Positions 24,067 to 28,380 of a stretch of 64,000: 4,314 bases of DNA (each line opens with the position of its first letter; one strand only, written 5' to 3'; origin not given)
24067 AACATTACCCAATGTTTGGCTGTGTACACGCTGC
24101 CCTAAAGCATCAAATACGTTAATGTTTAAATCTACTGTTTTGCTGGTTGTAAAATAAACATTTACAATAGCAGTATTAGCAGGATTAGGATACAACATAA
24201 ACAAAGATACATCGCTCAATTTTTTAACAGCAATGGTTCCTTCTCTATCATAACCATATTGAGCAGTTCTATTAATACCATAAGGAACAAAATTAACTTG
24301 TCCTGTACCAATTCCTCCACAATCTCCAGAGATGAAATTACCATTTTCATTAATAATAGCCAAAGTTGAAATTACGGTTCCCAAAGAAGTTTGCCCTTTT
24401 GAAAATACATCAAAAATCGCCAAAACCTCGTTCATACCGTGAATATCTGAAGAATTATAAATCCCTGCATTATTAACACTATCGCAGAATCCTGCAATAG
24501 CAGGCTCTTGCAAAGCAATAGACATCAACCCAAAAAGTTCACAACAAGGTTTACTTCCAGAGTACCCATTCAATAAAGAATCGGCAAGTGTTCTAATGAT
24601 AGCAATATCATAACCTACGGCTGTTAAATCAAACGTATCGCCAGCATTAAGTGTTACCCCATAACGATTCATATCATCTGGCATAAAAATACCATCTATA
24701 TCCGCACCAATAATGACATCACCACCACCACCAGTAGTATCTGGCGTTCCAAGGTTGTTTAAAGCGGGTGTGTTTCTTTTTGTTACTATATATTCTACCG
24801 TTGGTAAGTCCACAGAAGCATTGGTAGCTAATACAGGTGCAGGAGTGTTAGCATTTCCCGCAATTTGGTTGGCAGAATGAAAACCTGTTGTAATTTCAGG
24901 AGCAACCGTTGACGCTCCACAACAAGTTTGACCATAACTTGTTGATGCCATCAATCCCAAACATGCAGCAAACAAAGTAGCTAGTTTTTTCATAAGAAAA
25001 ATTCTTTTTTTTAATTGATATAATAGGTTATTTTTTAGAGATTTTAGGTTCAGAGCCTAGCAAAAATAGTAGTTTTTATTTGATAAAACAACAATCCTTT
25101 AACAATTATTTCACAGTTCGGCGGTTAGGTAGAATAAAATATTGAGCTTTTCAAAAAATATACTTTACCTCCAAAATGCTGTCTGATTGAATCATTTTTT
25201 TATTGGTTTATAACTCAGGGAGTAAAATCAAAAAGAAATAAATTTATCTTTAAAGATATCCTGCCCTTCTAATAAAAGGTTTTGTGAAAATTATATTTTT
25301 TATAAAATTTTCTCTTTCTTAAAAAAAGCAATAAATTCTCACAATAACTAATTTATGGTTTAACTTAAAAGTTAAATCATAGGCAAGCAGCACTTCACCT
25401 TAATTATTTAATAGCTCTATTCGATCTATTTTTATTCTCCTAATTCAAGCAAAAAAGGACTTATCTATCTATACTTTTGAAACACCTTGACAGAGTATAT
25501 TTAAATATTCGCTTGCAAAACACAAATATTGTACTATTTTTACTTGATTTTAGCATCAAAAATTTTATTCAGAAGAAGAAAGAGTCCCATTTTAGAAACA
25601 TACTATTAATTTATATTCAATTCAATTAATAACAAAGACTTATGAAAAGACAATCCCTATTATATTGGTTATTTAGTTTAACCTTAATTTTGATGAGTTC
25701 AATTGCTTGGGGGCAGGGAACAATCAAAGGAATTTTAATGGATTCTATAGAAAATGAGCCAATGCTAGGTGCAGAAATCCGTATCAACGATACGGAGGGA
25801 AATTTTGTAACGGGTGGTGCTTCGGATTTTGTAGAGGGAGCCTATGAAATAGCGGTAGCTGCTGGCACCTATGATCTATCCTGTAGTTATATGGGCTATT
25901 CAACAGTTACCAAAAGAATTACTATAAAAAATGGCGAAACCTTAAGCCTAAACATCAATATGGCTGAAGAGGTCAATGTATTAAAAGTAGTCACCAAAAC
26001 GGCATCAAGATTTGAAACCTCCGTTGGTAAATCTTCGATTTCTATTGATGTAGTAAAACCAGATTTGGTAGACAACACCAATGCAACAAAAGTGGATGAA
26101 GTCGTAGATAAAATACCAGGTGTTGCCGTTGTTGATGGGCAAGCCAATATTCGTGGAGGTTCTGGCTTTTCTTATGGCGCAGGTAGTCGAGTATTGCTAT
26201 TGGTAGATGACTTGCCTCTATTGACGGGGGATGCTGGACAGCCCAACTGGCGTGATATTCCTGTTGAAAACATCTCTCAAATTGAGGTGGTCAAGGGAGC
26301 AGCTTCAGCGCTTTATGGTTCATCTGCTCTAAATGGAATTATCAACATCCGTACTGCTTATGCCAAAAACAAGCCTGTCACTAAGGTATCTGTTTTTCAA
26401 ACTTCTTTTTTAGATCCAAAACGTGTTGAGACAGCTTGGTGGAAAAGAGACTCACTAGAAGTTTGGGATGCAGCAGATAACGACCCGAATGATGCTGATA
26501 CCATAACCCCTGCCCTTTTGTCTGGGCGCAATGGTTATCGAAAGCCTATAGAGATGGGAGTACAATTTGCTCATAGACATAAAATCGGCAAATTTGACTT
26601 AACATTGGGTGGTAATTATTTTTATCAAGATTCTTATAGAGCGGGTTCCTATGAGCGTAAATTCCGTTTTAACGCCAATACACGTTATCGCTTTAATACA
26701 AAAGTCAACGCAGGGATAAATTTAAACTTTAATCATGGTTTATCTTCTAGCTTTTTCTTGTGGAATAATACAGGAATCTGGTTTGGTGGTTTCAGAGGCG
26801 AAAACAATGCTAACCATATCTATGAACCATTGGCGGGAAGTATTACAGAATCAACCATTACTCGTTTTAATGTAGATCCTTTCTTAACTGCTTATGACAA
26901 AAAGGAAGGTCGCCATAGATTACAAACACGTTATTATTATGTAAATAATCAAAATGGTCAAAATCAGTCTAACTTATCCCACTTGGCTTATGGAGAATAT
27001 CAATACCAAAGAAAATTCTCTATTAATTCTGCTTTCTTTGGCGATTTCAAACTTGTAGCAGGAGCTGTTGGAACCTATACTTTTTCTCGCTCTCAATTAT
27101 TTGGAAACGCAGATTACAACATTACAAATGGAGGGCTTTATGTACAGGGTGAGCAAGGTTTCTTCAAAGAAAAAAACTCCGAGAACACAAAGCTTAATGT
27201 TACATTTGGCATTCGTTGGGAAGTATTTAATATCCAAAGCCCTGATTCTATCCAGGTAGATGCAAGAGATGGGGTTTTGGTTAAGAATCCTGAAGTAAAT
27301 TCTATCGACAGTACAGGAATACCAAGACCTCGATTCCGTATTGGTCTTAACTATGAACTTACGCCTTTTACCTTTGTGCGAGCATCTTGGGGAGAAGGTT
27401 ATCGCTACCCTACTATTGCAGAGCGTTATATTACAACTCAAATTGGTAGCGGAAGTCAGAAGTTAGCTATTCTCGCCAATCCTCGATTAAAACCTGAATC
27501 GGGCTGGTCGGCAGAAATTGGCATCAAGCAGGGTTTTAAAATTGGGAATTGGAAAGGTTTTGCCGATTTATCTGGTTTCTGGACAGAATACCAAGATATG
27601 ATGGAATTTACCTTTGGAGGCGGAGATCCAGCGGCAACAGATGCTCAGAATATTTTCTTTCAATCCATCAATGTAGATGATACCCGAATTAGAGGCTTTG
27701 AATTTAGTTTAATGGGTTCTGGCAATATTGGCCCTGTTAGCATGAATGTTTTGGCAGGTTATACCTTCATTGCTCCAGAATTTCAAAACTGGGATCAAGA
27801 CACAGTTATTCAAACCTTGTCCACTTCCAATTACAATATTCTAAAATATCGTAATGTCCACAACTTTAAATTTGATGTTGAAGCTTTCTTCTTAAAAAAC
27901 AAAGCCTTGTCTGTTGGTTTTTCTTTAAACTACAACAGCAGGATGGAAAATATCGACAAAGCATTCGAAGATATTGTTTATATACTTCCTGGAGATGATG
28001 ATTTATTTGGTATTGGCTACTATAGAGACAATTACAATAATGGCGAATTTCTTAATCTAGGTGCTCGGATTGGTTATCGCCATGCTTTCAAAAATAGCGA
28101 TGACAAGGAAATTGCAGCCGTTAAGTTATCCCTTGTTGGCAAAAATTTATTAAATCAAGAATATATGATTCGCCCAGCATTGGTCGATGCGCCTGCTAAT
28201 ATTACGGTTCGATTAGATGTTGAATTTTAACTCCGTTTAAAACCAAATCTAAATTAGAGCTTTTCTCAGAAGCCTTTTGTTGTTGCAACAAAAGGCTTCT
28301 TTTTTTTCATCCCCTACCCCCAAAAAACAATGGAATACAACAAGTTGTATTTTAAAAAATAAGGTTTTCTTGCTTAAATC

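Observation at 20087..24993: Run of three T9SS cargo genes sharing a Cys-rich ~230-aa extracellular domain not known to me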

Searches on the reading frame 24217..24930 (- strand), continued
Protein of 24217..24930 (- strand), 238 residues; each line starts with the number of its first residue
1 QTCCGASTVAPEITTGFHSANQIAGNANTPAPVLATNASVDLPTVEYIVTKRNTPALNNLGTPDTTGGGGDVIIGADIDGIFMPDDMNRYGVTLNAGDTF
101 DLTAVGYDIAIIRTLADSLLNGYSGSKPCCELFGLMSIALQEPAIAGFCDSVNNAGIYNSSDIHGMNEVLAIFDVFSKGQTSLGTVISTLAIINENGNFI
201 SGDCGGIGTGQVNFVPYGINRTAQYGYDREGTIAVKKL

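Call 73: fold_search(model_id=the predicted structure, library=pdb)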
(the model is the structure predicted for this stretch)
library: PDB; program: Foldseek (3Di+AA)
matches with E <= 10: 531; with E <= 0.001: 0
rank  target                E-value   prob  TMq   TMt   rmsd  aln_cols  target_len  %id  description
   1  6bxu_B                1.0e-01  0.20  0.18  0.15   7.4       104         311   15  Crystal Structure of Mouse Protocadherin-15 EC5-7 I582T (released 2018-12-26)
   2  6bxu_A                1.3e-01  0.18  0.18  0.15   7.4       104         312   15  Crystal Structure of Mouse Protocadherin-15 EC5-7 I582T (released 2018-12-26)
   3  2db8_MODEL_1_A        2.2e-01  0.28  0.22  0.39   6.0       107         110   11  Solution structures of the fn3 domain of human Tripartite motif protein 9 (released 2006-06-15)
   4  3uto_B                2.2e-01  0.28  0.21  0.10   5.1       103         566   13  Twitchin kinase region from C.elegans (Fn31-NL-kin-CRD-Ig26) (released 2012-08-08)
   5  5cim_B                2.2e-01  0.09  0.25  0.12  15.0       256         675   14  Structure of Mycobacterium thermoresistibile GlgE in complex with maltose (cocrystallisation with maltose-1-phosphate) (released 2015-12-09)
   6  1x4z_MODEL_1_A        2.3e-01  0.16  0.19  0.31   9.1       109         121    9  Solution structure of the 2nd fibronectin type III domain from mouse biregional cell adhesion molecule-related (released 2005-11-15)
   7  7dm0_A                2.5e-01  0.12  0.14  0.18   7.9       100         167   16  Biofilm associated protein - C region (released 2021-12-15)
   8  4u33_A                2.5e-01  0.07  0.19  0.09  17.1       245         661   11  Structure of Mtb GlgE bound to maltose (released 2015-07-22)
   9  5cj5_B                2.8e-01  0.06  0.21  0.09  17.8       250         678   14  Structure of Mycobacterium thermoresistibile GlgE APO form at 3.13A resolution (released 2015-12-09)
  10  8ez7_H                2.9e-01  0.09  0.17  0.25   8.0       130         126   13  Structure of 1F04 Fab in complex with A/Moscow/10/1999 (H3N2) influenza virus neuraminidase (released 2023-11-08)
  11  4go6_D                3.3e-01  0.10  0.17  0.21   8.3       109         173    7  Crystal structure of HCF-1 self-association sequence 1 (released 2012-10-17)
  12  6oel_C                3.5e-01  0.10  0.16  0.21   6.6       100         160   14  Engineered Fab bound to IL-4 receptor (released 2019-08-07)
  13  4y5v_C                3.8e-01  0.14  0.18  0.20   6.6       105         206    8  Diabody 305 complex with EpoR (released 2015-04-29)
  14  5cj5_A                3.8e-01  0.06  0.21  0.11  18.1       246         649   14  Structure of Mycobacterium thermoresistibile GlgE APO form at 3.13A resolution (released 2015-12-09)
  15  5t4m_A                4.0e-01  0.15  0.20  0.15   6.1       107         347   15  Crystal Structure of Human Protocadherin-15 EC3-5 (released 2017-02-22)
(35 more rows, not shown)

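Call 83: search_protein_families(library=pfam, proteins=[L014:2492-3805:-, L014:4095-5519:+, L014:5577-6929:+, L014:8967-10130:+, L014:10417-11448:+, L014:11625-12476:+, L014:13044-14498:+, L016:9070-10158:-, L016:10833-11936:-, L016:3576-4691:+], max_evalue=0.0001)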
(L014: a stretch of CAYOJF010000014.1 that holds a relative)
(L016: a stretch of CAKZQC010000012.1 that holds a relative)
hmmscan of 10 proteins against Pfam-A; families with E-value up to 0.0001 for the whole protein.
L014:2492-3805:- (437 aa): 0 families

L014:4095-5519:+ (474 aa): 0 families

L014:5577-6929:+ (450 aa): 1 family
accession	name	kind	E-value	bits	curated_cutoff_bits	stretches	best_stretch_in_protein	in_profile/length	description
PF01882.25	DUF58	-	4.4e-22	78.8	23.4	1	211-376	2-165/216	Protein of unknown function DUF58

L014:8967-10130:+ (387 aa): 7 families
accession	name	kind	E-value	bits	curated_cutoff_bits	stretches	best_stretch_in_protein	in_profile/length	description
PF23598.1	LRR_14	-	1.5e-33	116.5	40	3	183-269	59-145/353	Leucine-rich repeat region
PF13855.12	LRR_8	-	1.1e-24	86.4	27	3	238-275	23-61/61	Leucine rich repeat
PF12799.13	LRR_4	-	1.8e-23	82.4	27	1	195-233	2-40/44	Leucine Rich repeats (2 copies)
PF00560.39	LRR_1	-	6.4e-19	64.4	20.6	0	149-170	1-23/23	Leucine Rich Repeat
PF14580.12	LRR_9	-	2.7e-10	40.5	30.5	0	194-268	42-115/175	Leucine-rich repeat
PF23211.1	LRR_LRWD1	-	2e-09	37.8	28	0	210-273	35-96/190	Leucine-rich repeat and WD repeat-containing protein 1, LRR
PF23286.1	LRR_13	-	1e-06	29.1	30.1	0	245-308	10-73/210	Disease resistance protein RPS4B-like, leucine-rich repeats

L014:10417-11448:+ (343 aa): 3 families
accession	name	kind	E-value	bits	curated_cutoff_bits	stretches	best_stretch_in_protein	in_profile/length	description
PF00107.32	ADH_zinc_N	-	7.7e-22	78.1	31.8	1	154-247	1-91/129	Zinc-binding dehydrogenase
PF13602.12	ADH_zinc_N_2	-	6.1e-19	69.7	27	1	186-340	1-134/134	Zinc-binding dehydrogenase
PF08240.17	ADH_N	-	6.5e-15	55.7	23.5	1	30-113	2-104/104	Alcohol dehydrogenase GroES-like domain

L014:11625-12476:+ (283 aa): 3 families
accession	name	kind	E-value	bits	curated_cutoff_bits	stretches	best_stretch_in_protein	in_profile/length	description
PF13793.12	Pribosyltran_N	-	5.6e-11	42.8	25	1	27-109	31-114/117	N-terminal domain of ribose phosphate pyrophosphokinase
PF14572.12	Pribosyl_synth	-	2.5e-07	31.3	27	1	204-283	82-166/184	Phosphoribosyl synthetase-associated domain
PF00156.33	Pribosyltran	-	5.7e-06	26.2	26.3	1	154-242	31-124/158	Phosphoribosyl transferase domain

L014:13044-14498:+ (484 aa): 2 families
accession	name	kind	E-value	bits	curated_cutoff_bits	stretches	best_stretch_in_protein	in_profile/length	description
PF04095.22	NAPRTase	-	4.1e-40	138.5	20.8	1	181-433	3-221/239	Nicotinate phosphoribosyltransferase (NAPRTase) family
PF18127.6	NAMPT_N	-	1.8e-11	44.6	25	1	4-56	3-53/98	Nicotinamide phosphoribosyltransferase, N-terminal domain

L016:9070-10158:- (362 aa): 3 families
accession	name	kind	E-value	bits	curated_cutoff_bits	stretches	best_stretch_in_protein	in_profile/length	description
PF00483.29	NTP_transferase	-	9.2e-39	133.9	21.2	1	7-286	2-242/245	Nucleotidyl transferase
PF12804.13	NTP_transf_3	-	1.8e-07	31.9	27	1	7-124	1-103/160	MobA-like NTP transferase domain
PF22640.1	ManC_GMP_beta-helix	-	1.6e-06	28.3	27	1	302-351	5-53/55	MannoseP isomerase/GMP-like beta-helix domain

L016:10833-11936:- (367 aa): 3 families
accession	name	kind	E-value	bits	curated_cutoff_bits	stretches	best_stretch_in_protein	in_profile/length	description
PF13692.12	Glyco_trans_1_4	-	1.9e-10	41.6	27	1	190-322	4-142/142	Glycosyl transferases group 1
PF00534.26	Glycos_transf_1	-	2e-10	40.9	26.4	1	279-335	113-171/172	Glycosyl transferases group 1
PF13524.12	Glyco_trans_1_2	-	1.4e-05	25.5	25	1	209-343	6-135/144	Glycosyl transferase-like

L016:3576-4691:+ (371 aa): 2 families
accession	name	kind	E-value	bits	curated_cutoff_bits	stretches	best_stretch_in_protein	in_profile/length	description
PF00793.26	DAHP_synth_1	-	2.3e-36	125.6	25.5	1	20-265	16-266/270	DAHP synthetase I family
PF01817.26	CM_2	-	1.5e-17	64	27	1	280-357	2-79/80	Chorismate mutase type II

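Call 91: search_protein_families(library=ncbifam, proteins=[P0134, P0165, P0126, P0109, P0128], max_evalue=0.01)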
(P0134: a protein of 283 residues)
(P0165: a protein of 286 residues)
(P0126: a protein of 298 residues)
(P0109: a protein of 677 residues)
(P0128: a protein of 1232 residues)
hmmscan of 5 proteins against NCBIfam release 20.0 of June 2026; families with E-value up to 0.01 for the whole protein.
P0134 (283 aa): 1 family
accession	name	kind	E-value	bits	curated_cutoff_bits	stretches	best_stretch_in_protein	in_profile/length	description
NF045639.1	GCX_COOH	domain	1.5e-07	31.1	26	1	235-275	3-43/49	3-coathanger stack domain-containing protein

P0165 (286 aa): 2 families
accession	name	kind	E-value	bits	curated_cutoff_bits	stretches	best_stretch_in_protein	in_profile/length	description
NF045639.1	GCX_COOH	domain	8.7e-12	44.7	26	1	238-285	2-49/49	3-coathanger stack domain-containing protein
NF007361.0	PRK09857.1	equivalog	0.0037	16.8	583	1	134-189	181-236/292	recombination-promoting nuclease RpnA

P0126 (298 aa): 1 family
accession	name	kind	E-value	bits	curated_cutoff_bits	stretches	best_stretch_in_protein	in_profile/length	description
NF045639.1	GCX_COOH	domain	7e-09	35.4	26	1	251-293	3-45/49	3-coathanger stack domain-containing protein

P0109 (677 aa): 1 family
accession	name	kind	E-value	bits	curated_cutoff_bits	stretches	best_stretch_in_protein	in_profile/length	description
NF045639.1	GCX_COOH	domain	5.6e-10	38.9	26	1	628-661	1-34/49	3-coathanger stack domain-containing protein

P0128 (1232 aa): 1 family
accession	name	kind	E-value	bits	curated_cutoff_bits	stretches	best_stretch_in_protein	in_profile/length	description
TIGR04174.1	IPTL_CTERM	subfamily_domain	0.00034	20.8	20.5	1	1199-1223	1-25/27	IPTL-CTERM sorting domain-containing protein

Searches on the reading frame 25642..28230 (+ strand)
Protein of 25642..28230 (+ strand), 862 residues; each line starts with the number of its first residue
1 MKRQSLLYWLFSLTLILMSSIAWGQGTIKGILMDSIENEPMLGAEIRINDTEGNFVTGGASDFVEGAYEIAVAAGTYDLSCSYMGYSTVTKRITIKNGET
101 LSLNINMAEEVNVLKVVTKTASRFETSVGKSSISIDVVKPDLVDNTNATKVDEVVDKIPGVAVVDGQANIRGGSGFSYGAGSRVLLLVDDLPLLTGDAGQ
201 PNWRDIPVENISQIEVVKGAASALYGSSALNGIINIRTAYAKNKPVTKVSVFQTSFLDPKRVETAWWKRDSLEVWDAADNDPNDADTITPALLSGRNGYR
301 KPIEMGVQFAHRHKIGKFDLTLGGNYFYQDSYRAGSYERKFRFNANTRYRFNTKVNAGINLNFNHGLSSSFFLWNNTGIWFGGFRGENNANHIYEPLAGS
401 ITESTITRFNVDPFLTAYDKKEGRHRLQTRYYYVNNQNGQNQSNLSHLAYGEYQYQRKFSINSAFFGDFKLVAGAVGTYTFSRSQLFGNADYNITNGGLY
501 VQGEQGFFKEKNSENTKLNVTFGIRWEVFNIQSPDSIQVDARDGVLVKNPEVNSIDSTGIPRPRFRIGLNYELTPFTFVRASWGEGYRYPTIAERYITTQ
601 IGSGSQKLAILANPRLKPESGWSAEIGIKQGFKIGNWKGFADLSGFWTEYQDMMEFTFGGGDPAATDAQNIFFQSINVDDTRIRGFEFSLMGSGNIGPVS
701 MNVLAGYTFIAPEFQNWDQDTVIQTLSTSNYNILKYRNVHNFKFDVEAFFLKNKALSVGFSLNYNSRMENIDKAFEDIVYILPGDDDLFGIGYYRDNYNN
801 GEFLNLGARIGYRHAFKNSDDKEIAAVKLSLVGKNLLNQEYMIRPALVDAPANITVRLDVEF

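Call 3: search_protein_families(library=pfam, proteins=[window:25642-28230:+], max_evalue=1)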
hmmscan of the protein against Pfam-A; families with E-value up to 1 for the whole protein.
window:25642-28230:+ (862 aa): 5 families
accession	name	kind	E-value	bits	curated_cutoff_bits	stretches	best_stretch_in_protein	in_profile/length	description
PF00593.30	TonB_dep_Rec_b-barrel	-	8.7e-31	108.7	27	1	322-836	32-436/436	TonB dependent receptor-like, beta-barrel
PF07715.20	Plug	-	4.6e-20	72.6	23.9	1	130-233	4-107/107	TonB-dependent Receptor Plug Domain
PF13715.12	CarbopepD_reg_2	-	4.6e-13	49.4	32.2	1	28-117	1-86/88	CarboxypepD_reg-like domain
PF13620.12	CarboxypepD_reg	-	2.4e-11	44.3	32.3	1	27-107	1-81/82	Carboxypeptidase regulatory-like domain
PF08308.17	PEGA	-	0.00013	22.3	20.8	1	70-107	29-67/71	PEGA domain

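Call 4: search_protein_families(library=ncbifam, proteins=[window:25642-28230:+], max_evalue=1)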
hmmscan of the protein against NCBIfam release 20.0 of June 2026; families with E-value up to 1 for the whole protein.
window:25642-28230:+ (862 aa): 27 families (the best 25 are shown)
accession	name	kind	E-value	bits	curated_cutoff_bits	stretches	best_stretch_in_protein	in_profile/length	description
TIGR01786.1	TonB-hemlactrns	subfamily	1.5e-32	112.8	323.75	2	441-691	367-562/719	TonB-dependent hemoglobin/transferrin/lactoferrin family receptor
TIGR01779.1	TonB-B12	equivalog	3.1e-28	98.7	599.7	2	106-251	19-166/614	TonB-dependent vitamin B12 receptor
TIGR01785.1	TonB-hemin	subfamily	4.3e-28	98.2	316.85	2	489-691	358-544/677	TonB-dependent heme/hemoglobin receptor family protein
NF007926.1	PRK10641.1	equivalog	1.8e-19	69.8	836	2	117-246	30-161/617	TonB-dependent vitamin B12 receptor BtuB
NF010038.0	PRK13513.1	equivalog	1e-14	54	942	2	108-248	29-174/659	ligand-gated channel protein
NF010010.0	PRK13483.1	equivalog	1.3e-14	53.2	927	2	108-245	27-169/660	ligand-gated channel protein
TIGR01783.1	TonB-siderophor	subfamily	6.3e-14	51.5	223.5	2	132-250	3-119/649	TonB-dependent siderophore receptor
NF007478.2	PRK10064.1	equivalog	9e-14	50.6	745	2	114-251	30-170/663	catecholate siderophore receptor CirA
NF050067.1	TonBEntbctnRecCfrA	equivalog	7.5e-13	47.7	1200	2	100-250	12-169/698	TonB-dependent ferric enterobactin receptor CfrA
NF049944.1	TonB_dep_PUIUD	equivalog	5.5e-11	41.5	850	2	147-243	74-174/686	TonB-dependent receptor, PUIUD motif-type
TIGR01776.1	TonB-tbp-lbp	subfamily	7.6e-11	40.7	468.8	2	500-685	594-766/946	lactoferrin/transferrin family TonB-dependent receptor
NF010011.0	PRK13484.1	equivalog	9.4e-11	40.7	1197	2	118-244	34-164/682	IreA family TonB-dependent siderophore receptor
NF053590.1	TonB_dep_TOL0244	equivalog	1.5e-10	40.4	645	1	116-249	13-150/604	TOL_0244 family TonB-dependent receptor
NF041535.1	TonB_rec_PqqU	equivalog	1.6e-09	36.7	1200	1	130-256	15-147/676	TonB-dependent receptor PqqU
NF010012.0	PRK13486.1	equivalog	2.2e-09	36.3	924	2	115-249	26-168/696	TonB-dependent receptor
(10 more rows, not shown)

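Call 37: search_solved_structures(query=window:25642-28230:+, max_evalue=0.00001)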
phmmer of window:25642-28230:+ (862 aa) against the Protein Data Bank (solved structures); distinct sequences matched with E-value up to 0.00001: 13.
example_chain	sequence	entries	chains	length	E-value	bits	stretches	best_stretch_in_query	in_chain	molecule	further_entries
9gbc_A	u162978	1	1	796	2.6e-17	66.1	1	8-239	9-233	TonB-linked outer membrane receptor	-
8the_A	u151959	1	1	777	5.8e-12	48.4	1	115-237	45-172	Heme/hemoglobin uptake outer membrane receptor PhuR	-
1nqe_A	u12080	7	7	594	9.8e-11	44.3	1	118-251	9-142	Vitamin B12 receptor | Vitamin B12 transporter btuB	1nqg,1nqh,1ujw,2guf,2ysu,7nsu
1nqf_A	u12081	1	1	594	9.8e-11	44.3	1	118-251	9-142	Vitamin B12 receptor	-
3rgn_A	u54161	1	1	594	9.8e-11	44.3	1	118-251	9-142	Vitamin B12 transporter BtuB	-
2gsk_A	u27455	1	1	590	1e-10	44.3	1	119-251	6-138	Vitamin B12 transporter btuB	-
3rgm_A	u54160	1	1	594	1.1e-10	44.2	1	118-251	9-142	Vitamin B12 transporter BtuB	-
3m8b_A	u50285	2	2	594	1.1e-10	44.2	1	119-251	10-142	Vitamin B12 transporter btuB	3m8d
2hdf_A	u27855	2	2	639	5.7e-10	41.8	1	118-243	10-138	Colicin I receptor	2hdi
9nn6_A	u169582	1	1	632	6.7e-10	41.6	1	119-243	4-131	Colicin I receptor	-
3fhh_A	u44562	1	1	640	5e-08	35.4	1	118-243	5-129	Outer membrane heme receptor ShuA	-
9dir_B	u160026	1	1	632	1.6e-07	33.7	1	118-243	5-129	Outer membrane heme/hemoglobin receptor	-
9dhe_A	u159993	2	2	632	2e-07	33.4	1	118-243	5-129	TonB-dependent receptor | Outer membrane heme/hemoglobin receptor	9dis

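Call 85: search_solved_structures(query=window:25642-28230:+, max_evalue=1e-10, show_alignments=1)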
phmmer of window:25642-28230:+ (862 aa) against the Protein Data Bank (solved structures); distinct sequences matched with E-value up to 1e-10: 5.
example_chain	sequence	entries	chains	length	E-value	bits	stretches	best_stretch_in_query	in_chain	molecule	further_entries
9gbc_A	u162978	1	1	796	2.6e-17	66.1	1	8-239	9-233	TonB-linked outer membrane receptor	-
8the_A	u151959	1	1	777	5.8e-12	48.4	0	115-237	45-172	Heme/hemoglobin uptake outer membrane receptor PhuR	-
1nqe_A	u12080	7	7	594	9.8e-11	44.3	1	118-251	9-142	Vitamin B12 receptor | Vitamin B12 transporter btuB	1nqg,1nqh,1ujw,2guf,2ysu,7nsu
1nqf_A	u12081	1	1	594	9.8e-11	44.3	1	118-251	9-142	Vitamin B12 receptor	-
3rgn_A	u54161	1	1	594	9.8e-11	44.3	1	118-251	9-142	Vitamin B12 transporter BtuB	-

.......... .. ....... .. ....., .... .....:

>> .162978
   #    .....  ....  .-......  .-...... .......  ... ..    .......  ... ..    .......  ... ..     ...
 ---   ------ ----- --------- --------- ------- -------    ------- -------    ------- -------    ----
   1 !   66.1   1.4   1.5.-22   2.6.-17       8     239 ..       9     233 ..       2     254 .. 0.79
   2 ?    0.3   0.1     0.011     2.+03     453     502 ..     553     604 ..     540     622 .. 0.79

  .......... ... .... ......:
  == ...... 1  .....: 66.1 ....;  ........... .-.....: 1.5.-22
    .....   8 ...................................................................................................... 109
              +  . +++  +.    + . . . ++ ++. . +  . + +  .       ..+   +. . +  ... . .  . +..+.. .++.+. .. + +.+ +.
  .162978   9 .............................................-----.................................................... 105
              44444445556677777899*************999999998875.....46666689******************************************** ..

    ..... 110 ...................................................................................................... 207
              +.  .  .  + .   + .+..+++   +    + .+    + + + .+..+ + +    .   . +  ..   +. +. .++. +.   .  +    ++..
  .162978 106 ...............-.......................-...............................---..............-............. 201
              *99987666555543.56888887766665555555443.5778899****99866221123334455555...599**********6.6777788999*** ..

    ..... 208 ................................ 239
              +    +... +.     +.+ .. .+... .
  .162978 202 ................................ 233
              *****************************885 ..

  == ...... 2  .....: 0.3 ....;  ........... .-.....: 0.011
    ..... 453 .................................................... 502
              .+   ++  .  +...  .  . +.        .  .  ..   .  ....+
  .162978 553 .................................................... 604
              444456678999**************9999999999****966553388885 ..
